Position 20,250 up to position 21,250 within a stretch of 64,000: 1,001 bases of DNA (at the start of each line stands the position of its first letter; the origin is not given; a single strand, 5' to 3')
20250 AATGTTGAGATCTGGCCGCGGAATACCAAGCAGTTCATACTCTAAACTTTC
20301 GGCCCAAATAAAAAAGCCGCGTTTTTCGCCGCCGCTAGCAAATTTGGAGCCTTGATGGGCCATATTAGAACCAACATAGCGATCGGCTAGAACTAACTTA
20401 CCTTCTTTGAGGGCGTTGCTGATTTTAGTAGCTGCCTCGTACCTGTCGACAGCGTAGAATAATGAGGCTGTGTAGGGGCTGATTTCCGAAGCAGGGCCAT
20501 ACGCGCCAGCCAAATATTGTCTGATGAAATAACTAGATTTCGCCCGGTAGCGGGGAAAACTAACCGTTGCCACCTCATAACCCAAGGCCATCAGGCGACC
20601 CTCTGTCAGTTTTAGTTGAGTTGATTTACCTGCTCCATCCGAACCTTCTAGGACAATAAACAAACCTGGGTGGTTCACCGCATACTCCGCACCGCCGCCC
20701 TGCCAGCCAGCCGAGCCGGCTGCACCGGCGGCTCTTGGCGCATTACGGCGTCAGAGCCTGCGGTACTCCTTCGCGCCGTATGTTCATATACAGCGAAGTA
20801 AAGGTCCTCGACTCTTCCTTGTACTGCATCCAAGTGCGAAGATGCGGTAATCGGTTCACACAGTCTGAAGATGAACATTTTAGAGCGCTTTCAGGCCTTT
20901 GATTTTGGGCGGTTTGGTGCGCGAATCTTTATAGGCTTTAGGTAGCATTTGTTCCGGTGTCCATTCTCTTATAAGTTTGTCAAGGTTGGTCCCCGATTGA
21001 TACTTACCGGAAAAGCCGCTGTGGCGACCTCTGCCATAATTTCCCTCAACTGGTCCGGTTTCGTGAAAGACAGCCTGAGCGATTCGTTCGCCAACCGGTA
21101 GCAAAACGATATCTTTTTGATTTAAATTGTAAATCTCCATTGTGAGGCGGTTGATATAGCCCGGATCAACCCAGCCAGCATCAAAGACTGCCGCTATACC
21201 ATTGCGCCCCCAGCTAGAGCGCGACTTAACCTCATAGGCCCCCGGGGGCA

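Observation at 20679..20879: GC-rich (~60-65%), hairpin-dense 200-nt island between tmk and dcd in a ~43% GC genome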

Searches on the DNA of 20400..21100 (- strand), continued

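Call 51: search_with_rna_model(model_id=R1, sources=[L102, L103, L104, L105, L106, L107, L108, L109, L110, L111, L112, L113, L114, L115, L116, L117, L118, L119, L120, L121, L122, L123, L124, L125, L126, L127, L128, L129, L130, L131, L132, L133, L134, L135, L136, L137, L138, L139, L140, L141, L142, L143, L144, L145, L146, L147, L148, L149, L150, L151, L152, L153, L154, L155, L156, L157, L158, L159, L160, L161, L162, L163, L164], max_evalue=10)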
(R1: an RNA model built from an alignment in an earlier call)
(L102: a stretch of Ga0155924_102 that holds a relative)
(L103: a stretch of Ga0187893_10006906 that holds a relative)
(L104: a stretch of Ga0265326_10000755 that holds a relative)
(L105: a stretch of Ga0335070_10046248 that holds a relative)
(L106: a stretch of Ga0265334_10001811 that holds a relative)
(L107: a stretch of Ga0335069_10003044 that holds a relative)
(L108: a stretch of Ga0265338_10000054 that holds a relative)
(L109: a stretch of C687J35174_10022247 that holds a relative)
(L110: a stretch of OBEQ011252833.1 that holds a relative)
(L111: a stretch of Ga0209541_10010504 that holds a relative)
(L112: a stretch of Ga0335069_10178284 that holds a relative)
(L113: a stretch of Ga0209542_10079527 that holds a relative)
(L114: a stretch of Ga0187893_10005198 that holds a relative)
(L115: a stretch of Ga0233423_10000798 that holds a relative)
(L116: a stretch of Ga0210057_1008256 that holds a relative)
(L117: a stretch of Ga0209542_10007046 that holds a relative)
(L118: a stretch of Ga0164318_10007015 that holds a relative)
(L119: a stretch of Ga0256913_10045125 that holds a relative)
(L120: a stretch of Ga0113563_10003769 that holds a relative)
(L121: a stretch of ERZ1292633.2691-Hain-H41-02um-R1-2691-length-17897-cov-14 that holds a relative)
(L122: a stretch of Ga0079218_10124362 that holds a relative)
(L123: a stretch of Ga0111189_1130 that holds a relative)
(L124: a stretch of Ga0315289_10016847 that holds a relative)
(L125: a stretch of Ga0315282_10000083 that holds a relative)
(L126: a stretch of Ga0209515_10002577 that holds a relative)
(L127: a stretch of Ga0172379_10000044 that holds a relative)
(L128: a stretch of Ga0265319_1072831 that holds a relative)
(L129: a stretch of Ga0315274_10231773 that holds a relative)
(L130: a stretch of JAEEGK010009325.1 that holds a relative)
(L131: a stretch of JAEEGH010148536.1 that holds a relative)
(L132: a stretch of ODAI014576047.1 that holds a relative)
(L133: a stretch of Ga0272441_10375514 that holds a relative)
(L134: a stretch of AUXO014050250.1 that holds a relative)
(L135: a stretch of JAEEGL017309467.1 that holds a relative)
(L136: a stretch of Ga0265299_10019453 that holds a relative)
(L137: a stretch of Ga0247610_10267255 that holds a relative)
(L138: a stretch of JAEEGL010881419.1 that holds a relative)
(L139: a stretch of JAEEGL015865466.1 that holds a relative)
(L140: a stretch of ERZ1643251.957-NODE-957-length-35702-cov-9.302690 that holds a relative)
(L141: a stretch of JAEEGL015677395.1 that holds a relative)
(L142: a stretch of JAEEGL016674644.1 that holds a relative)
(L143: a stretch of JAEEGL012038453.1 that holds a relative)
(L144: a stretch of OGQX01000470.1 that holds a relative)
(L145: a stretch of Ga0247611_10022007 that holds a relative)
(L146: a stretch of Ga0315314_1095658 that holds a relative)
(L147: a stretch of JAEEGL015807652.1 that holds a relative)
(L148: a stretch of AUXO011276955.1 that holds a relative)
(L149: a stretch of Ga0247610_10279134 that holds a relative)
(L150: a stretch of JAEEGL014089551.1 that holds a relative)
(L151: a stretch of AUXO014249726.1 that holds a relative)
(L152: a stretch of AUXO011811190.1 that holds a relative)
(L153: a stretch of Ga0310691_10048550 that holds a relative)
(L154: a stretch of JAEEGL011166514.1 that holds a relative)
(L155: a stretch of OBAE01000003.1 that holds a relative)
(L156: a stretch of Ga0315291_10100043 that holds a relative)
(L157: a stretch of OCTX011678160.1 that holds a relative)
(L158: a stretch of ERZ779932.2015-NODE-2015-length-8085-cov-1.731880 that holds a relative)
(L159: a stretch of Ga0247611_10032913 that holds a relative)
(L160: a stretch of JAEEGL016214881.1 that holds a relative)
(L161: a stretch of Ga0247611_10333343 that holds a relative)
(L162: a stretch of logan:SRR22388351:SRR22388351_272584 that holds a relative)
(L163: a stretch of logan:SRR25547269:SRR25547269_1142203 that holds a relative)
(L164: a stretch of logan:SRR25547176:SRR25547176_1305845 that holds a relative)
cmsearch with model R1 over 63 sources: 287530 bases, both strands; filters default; matches with E-value up to 10: 7.
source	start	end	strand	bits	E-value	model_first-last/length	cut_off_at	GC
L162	6032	6185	+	178.8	5.1e-32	1-154/154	no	0.64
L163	674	827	+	175.4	2.3e-31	1-154/154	no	0.64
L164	627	780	+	175.4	2.3e-31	1-154/154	no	0.64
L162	1358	1514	-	104.1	1.2e-17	1-154/154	no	0.56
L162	7941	8099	+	92.1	2.5e-15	1-154/154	no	0.58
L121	4673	4755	-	15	1.7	22-92/154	no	0.6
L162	6130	6240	-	13.5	3.2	1-154/154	no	0.68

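Call 52: search_with_rna_model(model_id=R1, sources=[window, L162, L163, L033], max_evalue=1, show_alignments=7, make_alignment=true)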
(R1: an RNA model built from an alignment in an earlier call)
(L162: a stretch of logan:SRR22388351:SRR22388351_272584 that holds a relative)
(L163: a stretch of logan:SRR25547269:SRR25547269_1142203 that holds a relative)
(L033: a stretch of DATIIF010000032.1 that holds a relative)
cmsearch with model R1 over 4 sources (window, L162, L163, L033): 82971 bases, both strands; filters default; matches with E-value up to 1: 8.
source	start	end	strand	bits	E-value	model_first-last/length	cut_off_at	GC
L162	6032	6185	+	178.8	1.5e-32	1-154/154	no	0.64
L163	674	827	+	175.4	6.7e-32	1-154/154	no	0.64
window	20685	20841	-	166.8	3e-30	1-154/154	no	0.62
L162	1358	1514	-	104.1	3.5e-18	1-154/154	no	0.56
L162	7941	8099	+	92.1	7.1e-16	1-154/154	no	0.58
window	1029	1151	+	73.8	2.3e-12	1-154/154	no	0.42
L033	169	318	+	30.5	0.0005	1-154/154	no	0.53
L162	6130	6240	-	13.5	0.92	1-154/154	no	0.68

Alignment A4: 8 matches aligned to the model, 197 columns, each read 5' to 3' on its own strand. Consensus structure (alignment columns), stored with it:
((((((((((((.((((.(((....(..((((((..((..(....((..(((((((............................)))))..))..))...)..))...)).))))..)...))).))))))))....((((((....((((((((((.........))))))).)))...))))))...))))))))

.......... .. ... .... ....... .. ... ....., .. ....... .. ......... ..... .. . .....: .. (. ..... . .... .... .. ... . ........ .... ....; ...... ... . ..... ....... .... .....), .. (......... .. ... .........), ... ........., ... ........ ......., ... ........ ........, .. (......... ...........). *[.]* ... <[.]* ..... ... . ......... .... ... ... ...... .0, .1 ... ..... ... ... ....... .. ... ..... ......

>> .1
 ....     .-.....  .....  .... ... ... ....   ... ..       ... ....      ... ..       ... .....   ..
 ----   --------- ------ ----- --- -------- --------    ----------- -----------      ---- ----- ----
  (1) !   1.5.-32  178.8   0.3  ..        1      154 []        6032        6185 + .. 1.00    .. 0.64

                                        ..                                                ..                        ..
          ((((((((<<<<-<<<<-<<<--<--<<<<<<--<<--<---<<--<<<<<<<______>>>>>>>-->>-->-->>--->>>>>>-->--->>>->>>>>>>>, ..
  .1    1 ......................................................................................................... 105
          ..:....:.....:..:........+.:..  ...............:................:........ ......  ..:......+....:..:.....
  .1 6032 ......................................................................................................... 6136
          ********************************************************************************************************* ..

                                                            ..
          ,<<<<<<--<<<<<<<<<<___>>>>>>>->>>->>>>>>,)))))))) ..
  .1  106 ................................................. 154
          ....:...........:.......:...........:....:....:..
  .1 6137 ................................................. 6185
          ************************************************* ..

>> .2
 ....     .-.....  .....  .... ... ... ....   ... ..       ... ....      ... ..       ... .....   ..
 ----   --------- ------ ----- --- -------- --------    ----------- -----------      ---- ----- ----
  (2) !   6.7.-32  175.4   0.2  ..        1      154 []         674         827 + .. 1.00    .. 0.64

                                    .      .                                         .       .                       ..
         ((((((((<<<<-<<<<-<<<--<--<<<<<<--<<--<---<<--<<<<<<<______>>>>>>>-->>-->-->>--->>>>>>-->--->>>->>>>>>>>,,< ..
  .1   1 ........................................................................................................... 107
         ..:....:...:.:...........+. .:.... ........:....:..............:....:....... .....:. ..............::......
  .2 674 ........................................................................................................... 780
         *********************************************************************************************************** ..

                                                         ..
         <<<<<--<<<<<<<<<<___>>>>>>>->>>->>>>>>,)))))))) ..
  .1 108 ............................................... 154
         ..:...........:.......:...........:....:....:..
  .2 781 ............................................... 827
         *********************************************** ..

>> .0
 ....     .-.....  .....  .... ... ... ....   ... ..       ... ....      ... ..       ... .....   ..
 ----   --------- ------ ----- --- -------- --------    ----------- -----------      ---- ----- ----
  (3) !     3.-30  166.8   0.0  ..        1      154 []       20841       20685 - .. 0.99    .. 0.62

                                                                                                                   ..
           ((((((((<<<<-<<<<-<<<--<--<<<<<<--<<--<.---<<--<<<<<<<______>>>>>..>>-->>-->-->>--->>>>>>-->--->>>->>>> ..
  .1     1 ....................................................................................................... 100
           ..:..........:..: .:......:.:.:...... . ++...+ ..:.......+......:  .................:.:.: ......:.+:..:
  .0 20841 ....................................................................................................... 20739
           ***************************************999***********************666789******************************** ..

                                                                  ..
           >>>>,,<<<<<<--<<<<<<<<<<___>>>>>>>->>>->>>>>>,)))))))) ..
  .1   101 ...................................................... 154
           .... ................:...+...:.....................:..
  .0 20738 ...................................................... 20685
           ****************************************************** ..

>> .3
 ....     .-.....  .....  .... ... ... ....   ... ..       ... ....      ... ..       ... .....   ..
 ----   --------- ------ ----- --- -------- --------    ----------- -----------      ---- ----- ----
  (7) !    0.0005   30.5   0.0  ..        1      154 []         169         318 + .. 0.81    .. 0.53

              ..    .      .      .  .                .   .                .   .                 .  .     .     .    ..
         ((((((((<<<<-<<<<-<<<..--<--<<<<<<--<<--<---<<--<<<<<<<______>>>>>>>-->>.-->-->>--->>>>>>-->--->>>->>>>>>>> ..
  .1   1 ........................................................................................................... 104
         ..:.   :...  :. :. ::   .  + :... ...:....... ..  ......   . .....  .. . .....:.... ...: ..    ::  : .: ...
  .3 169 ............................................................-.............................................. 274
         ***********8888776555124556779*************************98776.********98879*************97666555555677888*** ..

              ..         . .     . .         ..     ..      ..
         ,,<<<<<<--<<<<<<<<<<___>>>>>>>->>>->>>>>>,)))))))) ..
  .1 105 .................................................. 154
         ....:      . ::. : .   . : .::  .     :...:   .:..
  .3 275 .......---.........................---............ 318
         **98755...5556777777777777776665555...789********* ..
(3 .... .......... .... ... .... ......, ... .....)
